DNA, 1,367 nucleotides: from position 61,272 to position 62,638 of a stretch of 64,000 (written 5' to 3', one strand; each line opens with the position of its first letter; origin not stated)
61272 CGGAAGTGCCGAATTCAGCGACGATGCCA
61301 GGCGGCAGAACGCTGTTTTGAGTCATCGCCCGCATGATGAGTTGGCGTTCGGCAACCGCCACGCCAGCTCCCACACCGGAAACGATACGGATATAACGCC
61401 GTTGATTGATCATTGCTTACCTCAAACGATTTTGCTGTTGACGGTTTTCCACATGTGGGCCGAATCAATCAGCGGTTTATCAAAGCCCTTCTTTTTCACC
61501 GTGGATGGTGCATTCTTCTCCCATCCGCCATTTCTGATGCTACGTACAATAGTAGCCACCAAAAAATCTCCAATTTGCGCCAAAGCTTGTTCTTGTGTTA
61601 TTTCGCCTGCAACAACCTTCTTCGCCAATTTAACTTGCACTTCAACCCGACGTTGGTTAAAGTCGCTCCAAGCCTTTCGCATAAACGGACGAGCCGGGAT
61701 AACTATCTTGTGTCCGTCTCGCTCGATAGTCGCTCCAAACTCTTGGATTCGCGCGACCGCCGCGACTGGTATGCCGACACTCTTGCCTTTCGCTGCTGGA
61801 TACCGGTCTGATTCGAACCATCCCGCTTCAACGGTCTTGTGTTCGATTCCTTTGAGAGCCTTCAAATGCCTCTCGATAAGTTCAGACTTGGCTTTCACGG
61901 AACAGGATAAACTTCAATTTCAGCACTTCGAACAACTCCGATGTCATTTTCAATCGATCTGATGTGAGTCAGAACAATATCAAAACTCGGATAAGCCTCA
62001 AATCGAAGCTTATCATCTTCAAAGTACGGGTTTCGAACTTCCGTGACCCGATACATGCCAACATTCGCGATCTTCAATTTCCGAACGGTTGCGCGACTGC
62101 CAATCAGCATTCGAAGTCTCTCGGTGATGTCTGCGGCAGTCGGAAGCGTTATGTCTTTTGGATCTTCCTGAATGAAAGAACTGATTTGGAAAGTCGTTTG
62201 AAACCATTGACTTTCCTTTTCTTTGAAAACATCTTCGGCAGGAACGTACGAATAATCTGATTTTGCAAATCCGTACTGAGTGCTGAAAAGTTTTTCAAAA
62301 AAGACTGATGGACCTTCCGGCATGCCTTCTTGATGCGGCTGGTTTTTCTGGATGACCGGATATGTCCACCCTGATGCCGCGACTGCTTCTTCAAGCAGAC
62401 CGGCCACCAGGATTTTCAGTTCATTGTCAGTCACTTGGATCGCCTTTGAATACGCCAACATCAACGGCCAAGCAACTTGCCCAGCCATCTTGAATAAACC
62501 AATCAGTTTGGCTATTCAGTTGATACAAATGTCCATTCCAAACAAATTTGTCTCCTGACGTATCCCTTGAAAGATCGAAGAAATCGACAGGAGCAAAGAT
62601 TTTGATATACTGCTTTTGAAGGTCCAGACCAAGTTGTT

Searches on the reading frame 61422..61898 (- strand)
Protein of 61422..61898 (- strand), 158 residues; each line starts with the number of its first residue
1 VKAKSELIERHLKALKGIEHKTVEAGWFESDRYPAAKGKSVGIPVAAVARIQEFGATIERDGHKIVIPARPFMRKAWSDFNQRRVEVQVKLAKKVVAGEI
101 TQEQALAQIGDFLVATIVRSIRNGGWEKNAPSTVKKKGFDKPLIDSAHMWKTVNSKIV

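Call 46: search_protein_families(library=pfam, proteins=[window:61422-61898:-], max_evalue=1)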
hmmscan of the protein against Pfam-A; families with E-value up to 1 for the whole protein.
window:61422-61898:- (158 aa): 1 family
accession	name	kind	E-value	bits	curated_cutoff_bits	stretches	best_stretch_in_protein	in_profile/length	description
PF10925.13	DUF2680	-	0.023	15.3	25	1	79-106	11-39/57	Protein of unknown function (DUF2680)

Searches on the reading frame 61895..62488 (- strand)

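Call 46: search_protein_families(library=pfam, proteins=[window:61895-62488:-], max_evalue=1)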
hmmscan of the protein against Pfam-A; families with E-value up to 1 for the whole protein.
window:61895-62488:- (197 aa): 2 families
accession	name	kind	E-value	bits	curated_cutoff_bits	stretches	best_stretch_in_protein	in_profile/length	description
PF22756.2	E217_gp29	-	1.3e-51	175.2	27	1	23-184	1-162/163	E217 gateway protein gp29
PF23961.1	Phage_tail_terminator_9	-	3.7e-06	27.2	27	1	41-192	15-148/153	Phage neck terminator protein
